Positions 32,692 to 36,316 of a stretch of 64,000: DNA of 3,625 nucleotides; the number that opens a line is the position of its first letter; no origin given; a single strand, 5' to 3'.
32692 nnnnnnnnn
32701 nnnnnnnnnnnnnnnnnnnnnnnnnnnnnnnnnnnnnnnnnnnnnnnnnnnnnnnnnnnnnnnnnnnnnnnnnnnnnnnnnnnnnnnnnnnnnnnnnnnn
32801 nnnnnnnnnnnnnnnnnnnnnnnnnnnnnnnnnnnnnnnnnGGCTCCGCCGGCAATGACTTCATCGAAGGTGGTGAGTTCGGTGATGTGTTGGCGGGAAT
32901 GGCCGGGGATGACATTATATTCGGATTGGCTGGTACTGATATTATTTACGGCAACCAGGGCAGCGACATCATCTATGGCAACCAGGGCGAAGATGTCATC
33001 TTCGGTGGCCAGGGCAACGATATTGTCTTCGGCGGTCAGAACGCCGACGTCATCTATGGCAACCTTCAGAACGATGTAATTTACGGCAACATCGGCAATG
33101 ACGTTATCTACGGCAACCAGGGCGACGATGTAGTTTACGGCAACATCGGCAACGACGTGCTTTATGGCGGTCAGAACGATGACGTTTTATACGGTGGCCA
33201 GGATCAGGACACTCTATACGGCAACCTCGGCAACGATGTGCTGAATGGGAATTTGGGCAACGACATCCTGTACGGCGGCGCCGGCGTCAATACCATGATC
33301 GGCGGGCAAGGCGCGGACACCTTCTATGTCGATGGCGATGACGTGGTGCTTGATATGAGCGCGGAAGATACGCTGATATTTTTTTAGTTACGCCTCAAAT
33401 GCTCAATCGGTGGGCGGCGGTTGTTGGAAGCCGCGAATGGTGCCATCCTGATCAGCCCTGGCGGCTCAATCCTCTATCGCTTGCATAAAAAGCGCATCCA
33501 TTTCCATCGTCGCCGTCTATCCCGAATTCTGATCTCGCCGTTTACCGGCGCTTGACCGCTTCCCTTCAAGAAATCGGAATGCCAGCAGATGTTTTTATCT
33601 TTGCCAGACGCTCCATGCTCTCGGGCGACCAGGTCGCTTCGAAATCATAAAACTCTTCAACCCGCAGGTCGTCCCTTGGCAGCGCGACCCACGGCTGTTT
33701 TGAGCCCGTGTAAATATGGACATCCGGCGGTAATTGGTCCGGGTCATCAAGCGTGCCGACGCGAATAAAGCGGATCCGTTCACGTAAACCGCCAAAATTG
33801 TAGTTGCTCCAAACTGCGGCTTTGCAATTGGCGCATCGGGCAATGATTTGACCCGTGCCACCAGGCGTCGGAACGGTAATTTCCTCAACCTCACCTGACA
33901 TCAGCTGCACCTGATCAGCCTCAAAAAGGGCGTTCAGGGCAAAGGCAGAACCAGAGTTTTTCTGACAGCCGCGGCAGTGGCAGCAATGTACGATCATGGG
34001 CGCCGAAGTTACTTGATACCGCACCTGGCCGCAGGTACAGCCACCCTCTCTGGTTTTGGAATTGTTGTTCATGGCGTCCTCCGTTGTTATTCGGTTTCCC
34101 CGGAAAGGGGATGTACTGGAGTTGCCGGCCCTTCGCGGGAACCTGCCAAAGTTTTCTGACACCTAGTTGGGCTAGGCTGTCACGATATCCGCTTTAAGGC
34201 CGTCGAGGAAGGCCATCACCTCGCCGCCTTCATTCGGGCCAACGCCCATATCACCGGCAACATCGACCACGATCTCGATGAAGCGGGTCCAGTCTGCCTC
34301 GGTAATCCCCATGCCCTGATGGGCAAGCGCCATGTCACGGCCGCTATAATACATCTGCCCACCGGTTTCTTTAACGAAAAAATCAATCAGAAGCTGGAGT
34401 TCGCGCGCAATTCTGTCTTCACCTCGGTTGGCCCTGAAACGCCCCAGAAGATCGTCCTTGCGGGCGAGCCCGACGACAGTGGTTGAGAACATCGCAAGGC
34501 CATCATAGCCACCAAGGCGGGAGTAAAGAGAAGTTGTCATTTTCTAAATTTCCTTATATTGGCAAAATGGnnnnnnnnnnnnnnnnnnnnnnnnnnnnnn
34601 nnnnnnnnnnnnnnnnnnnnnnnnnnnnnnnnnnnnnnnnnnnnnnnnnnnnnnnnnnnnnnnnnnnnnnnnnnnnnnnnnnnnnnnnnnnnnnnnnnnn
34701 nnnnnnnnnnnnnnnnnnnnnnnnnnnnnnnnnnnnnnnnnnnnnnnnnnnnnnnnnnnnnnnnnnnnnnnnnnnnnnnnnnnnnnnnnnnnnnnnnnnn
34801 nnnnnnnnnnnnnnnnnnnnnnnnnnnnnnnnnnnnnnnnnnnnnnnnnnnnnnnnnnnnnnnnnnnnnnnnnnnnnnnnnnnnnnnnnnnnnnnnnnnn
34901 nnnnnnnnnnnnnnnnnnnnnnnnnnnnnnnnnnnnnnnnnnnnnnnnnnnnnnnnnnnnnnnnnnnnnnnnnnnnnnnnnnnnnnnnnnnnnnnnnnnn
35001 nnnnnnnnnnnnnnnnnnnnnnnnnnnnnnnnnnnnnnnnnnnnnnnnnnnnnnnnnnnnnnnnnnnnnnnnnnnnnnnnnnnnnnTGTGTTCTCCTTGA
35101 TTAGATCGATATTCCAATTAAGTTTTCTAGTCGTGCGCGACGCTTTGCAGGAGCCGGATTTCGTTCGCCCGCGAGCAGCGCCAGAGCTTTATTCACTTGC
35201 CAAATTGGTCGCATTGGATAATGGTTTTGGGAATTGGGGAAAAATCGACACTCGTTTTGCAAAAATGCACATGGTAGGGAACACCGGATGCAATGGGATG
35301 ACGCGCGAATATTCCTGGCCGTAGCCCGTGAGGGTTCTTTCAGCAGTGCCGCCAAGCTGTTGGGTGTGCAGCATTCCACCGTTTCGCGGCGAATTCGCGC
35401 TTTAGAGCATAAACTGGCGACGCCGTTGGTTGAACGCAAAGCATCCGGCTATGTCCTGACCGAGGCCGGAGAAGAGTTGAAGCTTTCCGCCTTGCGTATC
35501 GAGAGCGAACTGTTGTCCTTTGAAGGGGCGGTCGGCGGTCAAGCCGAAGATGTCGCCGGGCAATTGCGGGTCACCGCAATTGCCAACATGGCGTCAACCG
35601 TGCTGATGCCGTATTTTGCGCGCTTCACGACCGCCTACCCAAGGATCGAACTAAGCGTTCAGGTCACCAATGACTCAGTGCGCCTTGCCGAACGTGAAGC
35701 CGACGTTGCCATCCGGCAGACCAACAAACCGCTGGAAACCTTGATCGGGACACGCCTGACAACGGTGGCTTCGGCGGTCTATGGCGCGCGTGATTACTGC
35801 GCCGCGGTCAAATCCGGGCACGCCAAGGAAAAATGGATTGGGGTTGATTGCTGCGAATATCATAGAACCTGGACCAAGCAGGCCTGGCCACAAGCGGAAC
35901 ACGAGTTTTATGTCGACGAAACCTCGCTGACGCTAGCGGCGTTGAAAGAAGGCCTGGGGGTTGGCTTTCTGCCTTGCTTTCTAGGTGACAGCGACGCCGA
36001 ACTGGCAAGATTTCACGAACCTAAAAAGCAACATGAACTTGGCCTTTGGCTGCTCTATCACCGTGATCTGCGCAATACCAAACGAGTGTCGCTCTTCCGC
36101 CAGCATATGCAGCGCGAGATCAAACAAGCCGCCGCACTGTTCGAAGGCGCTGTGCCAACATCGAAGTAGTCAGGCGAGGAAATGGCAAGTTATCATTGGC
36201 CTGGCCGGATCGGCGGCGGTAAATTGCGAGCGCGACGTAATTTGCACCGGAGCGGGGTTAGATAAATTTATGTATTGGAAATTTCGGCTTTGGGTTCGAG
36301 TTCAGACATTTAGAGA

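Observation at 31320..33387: Orphan RTX protein with eight ~48-aa propeller-like blade repeats behind an AT-rich promoter island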

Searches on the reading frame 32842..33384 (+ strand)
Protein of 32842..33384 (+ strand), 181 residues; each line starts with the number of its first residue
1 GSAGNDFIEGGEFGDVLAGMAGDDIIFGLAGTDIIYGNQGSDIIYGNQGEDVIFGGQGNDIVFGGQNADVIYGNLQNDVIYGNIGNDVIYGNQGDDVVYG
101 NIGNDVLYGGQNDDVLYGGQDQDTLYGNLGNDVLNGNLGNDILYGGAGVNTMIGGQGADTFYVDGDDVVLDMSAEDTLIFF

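Call 71: find_homologous_proteins(query=window:32842-33384:+, max_evalue=1e-10)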
Query window:32842-33384:+ (181 aa): 572 proteins with E <= 1e-10 among 1671 candidates; the best 120 are listed.
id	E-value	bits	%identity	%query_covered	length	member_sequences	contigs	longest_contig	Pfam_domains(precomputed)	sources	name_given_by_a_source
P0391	7.0e-54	201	51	98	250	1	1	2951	PF00353.26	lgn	-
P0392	6.1e-52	194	60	99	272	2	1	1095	PF00353.26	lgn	-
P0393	9.1e-51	190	60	98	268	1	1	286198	PF00353.26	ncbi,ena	-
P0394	7.4e-50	187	59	99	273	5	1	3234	PF00353.26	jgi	-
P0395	6.5e-48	181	50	78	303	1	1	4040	PF00353.26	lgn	-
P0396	1.4e-47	180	48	83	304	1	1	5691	PF00353.26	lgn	-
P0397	6.6e-47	178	54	99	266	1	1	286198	PF00353.26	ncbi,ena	-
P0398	7.1e-47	178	52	69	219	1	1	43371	PF00353.26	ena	-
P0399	1.7e-44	170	45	99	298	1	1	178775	PF00353.26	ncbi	-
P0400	1.6e-42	164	55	98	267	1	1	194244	PF00353.26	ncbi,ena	-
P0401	1.2e-37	148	45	96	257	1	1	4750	PF00353.26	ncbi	ncbi:MAG: calcium-binding protein, partial [Pseudomonadota bacterium]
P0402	1.5e-37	147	42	97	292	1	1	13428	PF00353.26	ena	-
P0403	5.9e-37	145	43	85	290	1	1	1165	PF00353.26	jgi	jgi:Ca2+-binding RTX toxin-like protein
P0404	6.4e-37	145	47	94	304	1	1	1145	PF00353.26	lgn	-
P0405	3.1e-35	140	46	88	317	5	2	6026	PF00353.26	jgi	jgi:Ca2+-binding RTX toxin-like protein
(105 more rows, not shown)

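Call 74: find_encoding_contigs(protein=P0393, flank=10000, max_places=2)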
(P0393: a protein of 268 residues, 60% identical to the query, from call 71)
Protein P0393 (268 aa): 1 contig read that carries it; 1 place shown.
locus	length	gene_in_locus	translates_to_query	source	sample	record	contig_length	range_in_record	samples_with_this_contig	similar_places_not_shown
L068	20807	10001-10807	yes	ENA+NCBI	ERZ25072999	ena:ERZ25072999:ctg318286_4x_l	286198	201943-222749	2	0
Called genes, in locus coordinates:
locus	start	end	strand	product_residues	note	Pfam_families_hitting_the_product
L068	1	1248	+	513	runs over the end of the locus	PF17912:OB_MalK, PF08402:TOBE_2 (weak), PF03009:GDPD, PF13653:GDPD_2 (weak)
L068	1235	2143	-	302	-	PF10282:Lactonase (faint), PF01436:NHL (faint)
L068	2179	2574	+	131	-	-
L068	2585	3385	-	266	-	PF08904:EipB_like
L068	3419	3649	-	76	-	-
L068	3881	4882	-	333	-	PF04371:PAD_porph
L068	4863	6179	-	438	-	PF00211:Guanylate_cyc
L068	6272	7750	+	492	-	PF00171:Aldedh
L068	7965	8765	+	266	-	PF00353:HemolysinCabind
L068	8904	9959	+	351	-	-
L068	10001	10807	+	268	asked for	PF00353:HemolysinCabind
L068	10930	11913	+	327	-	PF12974:Phosphonate-bd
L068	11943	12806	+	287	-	PF00005:ABC_tran, PF13304:AAA_21 (weak)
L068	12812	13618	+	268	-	PF00528:BPD_transp_1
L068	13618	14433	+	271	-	PF00528:BPD_transp_1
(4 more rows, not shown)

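Call 75: find_encoding_contigs(protein=P0400, flank=10000, max_places=2)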
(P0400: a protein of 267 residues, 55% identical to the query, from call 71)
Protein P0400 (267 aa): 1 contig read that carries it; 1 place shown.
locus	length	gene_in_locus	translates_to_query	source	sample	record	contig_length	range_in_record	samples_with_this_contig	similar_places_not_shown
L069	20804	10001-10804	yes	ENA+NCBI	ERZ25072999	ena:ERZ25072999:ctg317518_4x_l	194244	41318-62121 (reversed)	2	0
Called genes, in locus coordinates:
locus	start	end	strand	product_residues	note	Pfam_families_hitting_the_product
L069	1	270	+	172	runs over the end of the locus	PF01327:Pep_deformylase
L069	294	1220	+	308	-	PF00551:Formyl_trans_N, PF02911:Formyl_trans_C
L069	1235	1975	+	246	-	PF01416:PseudoU_synth_1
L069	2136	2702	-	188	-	-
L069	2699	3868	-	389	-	PF01546:Peptidase_M20, PF07687:M20_dimer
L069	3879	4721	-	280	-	PF14805:THDPS_N_2, PF25084:LbH_EIF2B (faint), PF00132:Hexapep (weak), PF14602:Hexapep_2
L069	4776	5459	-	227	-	PF00702:Hydrolase, PF13419:HAD_2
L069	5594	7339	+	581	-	PF08448:PAS_4 (faint), PF13426:PAS_9 (weak), PF00990:GGDEF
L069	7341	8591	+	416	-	PF02985:HEAT (faint), PF10098:DUF2336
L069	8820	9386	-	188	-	PF13358:DDE_3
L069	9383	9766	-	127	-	PF01710:HTH_Tnp_IS630, PF13384:HTH_23 (weak), PF13518:HTH_28 (weak), PF13565:HTH_32 (weak)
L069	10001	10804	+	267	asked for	PF00353:HemolysinCabind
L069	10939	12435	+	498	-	-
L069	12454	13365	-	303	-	PF00696:AA_kinase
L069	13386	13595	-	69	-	-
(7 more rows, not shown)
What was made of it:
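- The nearest related MAG carries three related short-tail RTX genes, so the module is native to the lineage (calls 74, 75).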

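Call 76: search_protein_families(library=pfam, proteins=[P0392, P0393, P0391, P0400], max_evalue=0.01)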
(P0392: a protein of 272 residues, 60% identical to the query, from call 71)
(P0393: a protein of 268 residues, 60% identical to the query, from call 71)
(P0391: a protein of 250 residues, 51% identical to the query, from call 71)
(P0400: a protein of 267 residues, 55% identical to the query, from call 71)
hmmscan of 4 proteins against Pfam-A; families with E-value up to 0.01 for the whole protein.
P0392 (272 aa): 1 family
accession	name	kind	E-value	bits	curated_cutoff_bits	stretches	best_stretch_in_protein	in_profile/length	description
PF00353.25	HemolysinCabind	-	4.9e-61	202.6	23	9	208-243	1-36/36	RTX calcium-binding nonapeptide repeat (4 copies)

P0393 (268 aa): 1 family
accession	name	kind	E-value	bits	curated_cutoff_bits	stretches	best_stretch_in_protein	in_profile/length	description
PF00353.25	HemolysinCabind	-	3.7e-38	129.5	23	7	204-238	1-35/36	RTX calcium-binding nonapeptide repeat (4 copies)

P0391 (250 aa): 1 family
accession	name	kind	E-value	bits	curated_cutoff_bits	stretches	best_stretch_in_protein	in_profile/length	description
PF00353.25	HemolysinCabind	-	6.6e-36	122.3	23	5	193-227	1-35/36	RTX calcium-binding nonapeptide repeat (4 copies)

P0400 (267 aa): 1 family
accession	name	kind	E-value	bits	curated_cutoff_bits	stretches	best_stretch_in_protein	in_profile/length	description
PF00353.25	HemolysinCabind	-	2.8e-35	120.3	23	6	212-246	1-35/36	RTX calcium-binding nonapeptide repeat (4 copies)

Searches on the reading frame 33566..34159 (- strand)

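Call 16: search_protein_families(library=pfam, proteins=[window:33566-34159:-], max_evalue=0.00001)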
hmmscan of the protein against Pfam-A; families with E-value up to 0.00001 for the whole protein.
window:33566-34159:- (197 aa): 1 family
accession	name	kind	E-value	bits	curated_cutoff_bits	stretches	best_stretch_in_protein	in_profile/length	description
PF04828.22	GFA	-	4e-28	98.2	24.3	1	37-152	2-114/115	Glutathione-dependent formaldehyde-activating enzyme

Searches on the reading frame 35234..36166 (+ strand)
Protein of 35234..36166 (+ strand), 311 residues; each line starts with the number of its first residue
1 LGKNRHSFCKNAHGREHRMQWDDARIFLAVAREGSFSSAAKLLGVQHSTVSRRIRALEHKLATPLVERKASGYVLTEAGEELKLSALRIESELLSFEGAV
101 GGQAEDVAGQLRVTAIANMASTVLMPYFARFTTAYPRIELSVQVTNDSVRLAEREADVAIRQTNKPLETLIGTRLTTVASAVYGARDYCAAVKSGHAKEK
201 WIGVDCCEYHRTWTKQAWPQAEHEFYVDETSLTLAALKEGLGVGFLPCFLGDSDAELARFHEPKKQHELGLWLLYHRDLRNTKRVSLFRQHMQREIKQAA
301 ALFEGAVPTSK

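Call 16: search_protein_families(library=pfam, proteins=[window:35234-36166:+], max_evalue=0.00001)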
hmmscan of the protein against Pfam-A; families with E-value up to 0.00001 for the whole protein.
window:35234-36166:+ (311 aa): 2 families
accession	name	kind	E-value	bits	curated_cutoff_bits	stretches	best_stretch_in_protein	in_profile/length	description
PF03466.25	LysR_substrate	-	3.5e-23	82.5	28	1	106-295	3-207/209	LysR substrate binding domain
PF00126.33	HTH_1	-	3.9e-21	75.2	26.6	1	21-80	1-60/60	Bacterial regulatory helix-turn-helix protein, lysR family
